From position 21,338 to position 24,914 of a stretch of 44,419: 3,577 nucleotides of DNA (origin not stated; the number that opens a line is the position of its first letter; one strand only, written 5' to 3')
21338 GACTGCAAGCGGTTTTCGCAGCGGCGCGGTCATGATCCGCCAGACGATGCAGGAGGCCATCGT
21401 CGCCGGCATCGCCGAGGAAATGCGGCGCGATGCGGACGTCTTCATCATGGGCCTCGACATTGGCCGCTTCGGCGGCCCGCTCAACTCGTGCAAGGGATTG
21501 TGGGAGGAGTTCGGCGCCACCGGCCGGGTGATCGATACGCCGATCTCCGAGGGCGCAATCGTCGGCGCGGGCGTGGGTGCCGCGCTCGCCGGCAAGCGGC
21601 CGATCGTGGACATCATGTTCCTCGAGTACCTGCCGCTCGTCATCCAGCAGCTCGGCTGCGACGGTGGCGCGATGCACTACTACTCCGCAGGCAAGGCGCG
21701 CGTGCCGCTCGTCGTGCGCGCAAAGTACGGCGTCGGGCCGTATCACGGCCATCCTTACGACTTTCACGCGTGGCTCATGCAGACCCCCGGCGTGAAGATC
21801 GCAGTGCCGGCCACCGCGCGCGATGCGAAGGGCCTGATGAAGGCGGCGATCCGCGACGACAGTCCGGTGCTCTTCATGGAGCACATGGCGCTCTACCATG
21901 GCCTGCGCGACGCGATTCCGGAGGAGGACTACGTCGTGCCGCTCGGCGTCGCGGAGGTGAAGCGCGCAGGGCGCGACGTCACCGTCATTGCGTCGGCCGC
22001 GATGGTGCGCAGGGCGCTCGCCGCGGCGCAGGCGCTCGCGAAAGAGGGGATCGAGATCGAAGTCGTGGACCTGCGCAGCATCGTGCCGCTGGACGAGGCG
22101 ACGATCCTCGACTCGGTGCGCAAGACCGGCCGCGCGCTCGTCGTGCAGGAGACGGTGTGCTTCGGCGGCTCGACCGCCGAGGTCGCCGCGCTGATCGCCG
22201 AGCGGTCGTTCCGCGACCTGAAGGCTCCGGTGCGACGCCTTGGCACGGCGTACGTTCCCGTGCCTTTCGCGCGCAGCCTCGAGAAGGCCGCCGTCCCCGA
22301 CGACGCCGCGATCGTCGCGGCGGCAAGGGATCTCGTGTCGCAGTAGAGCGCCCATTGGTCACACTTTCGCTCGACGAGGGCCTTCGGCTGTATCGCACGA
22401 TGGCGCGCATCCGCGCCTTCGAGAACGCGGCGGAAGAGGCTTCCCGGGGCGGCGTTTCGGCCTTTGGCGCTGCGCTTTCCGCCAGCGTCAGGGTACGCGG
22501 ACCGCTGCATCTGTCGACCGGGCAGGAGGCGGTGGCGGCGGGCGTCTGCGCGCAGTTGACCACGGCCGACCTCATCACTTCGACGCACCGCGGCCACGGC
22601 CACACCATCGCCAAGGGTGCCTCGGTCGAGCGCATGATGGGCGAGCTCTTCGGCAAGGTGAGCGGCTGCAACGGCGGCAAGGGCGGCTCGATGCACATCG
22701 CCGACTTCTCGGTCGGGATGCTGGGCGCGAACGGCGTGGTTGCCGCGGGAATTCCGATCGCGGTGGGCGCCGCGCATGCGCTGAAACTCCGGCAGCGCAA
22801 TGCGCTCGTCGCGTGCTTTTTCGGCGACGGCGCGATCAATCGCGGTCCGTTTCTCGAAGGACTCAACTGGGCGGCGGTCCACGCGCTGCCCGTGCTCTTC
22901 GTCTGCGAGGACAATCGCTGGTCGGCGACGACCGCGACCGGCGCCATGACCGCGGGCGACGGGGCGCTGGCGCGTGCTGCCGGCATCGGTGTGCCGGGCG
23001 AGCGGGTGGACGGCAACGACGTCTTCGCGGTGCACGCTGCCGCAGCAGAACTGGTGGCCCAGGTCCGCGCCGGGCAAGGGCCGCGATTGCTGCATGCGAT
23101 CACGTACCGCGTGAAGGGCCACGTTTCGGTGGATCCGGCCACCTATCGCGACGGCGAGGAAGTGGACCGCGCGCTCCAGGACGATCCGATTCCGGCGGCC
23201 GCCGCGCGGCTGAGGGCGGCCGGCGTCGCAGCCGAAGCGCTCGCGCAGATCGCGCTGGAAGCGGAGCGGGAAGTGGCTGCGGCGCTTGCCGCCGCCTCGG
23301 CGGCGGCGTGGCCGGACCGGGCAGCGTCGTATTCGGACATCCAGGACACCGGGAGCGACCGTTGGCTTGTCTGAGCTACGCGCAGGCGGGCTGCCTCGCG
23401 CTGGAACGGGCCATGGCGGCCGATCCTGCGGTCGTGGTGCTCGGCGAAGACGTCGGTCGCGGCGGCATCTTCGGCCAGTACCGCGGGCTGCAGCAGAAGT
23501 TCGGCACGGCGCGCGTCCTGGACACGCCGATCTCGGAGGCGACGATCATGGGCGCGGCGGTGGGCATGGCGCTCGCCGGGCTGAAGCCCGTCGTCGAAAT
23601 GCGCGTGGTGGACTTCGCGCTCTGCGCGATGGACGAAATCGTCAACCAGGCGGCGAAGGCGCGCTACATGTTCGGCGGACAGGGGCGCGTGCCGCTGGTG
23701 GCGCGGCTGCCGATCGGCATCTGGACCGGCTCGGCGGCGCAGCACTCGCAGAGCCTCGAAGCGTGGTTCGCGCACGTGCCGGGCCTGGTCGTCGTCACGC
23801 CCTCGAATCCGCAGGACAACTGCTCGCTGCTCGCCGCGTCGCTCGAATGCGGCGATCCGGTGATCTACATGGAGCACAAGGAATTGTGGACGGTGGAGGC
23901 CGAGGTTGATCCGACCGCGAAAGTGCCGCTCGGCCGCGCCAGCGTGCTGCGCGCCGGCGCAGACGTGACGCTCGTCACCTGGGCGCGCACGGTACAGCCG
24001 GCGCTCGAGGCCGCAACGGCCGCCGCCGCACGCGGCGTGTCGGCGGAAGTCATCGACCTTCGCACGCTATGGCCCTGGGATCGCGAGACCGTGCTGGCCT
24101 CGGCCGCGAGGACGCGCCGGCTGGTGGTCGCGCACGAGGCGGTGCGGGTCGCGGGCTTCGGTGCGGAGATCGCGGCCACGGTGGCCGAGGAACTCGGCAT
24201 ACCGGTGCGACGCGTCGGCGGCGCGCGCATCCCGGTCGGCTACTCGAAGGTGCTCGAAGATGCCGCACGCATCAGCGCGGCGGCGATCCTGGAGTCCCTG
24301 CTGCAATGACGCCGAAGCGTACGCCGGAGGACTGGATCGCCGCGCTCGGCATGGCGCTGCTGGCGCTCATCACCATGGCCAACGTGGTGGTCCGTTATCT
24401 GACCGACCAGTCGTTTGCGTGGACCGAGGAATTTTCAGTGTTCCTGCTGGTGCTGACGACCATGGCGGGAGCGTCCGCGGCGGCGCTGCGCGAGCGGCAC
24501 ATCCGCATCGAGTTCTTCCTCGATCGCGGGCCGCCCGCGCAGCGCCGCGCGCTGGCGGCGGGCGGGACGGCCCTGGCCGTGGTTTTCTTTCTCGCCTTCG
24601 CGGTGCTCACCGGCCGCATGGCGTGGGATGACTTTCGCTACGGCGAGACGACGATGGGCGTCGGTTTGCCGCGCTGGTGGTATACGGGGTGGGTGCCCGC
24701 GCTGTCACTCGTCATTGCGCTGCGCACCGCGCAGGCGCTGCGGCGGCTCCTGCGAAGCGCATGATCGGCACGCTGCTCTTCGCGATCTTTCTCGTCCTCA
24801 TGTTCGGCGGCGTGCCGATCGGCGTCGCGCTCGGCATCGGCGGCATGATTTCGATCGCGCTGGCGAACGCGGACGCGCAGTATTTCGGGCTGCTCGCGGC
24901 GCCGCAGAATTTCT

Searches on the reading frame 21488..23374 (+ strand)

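Call 13: search_protein_families(library=pfam, proteins=[window:21488-23374:+], max_evalue=0.001)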
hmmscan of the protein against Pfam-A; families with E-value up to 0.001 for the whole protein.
window:21488-23374:+ (628 aa): 3 families
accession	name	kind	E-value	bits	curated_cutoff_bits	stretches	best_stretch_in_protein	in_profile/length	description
PF00676.26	E1_dh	-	5.2e-65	219.8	22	1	336-606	22-294/300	Dehydrogenase E1 component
PF13292.11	DXP_synthase_N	-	1.3e-07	31.6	21.2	1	419-488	114-183/274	1-deoxy-D-xylulose-5-phosphate synthase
PF02775.26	TPP_enzyme_C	-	3.5e-05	24.1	21.9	1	415-492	27-98/151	Thiamine pyrophosphate enzyme, C-terminal TPP binding domain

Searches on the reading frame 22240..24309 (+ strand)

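Call 13: search_protein_families(library=pfam, proteins=[window:22240-24309:+], max_evalue=0.001)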
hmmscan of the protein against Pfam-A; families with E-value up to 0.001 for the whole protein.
window:22240-24309:+ (689 aa): 2 families
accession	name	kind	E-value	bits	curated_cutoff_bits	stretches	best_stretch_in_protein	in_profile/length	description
PF02779.29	Transket_pyr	-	2.7e-36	125.3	27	1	379-549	4-171/174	Transketolase, pyrimidine binding domain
PF02780.25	Transketolase_C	-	2.5e-34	118.3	25.9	1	565-683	1-124/124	Transketolase, C-terminal domain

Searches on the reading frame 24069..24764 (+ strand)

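Call 6: search_protein_families(library=pfam, proteins=[window:24069-24764:+], max_evalue=0.1)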
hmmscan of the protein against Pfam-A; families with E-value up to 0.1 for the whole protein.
window:24069-24764:+ (231 aa): 3 families
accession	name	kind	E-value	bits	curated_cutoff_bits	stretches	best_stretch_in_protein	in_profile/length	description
PF04290.18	DctQ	-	2.4e-29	102.3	28.3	1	98-229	1-131/132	Tripartite ATP-independent periplasmic transporters, DctQ component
PF24095.1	DUF7378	-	0.016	15.5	27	1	86-180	15-107/144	Domain of unknown function (DUF7378)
PF24412.1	DUF7546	-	0.036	14.1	27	1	96-215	21-123/219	Family of unknown function (DUF7546)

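Call 7: search_protein_families(library=ncbifam, proteins=[window:24069-24764:+], max_evalue=0.1)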
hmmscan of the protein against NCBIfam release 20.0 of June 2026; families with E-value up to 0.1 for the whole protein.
window:24069-24764:+ (231 aa): 2 families
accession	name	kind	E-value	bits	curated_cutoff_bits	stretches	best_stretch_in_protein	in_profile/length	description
NF007374.1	PRK09877.1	equivalog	1.7e-10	41.5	260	1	90-228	8-144/157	2,3-diketo-L-gulonate TRAP transporter small permease YiaM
NF002595.0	PRK02251.2-1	equivalog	0.089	13.1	109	0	80-117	21-57/84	cell division protein CrgA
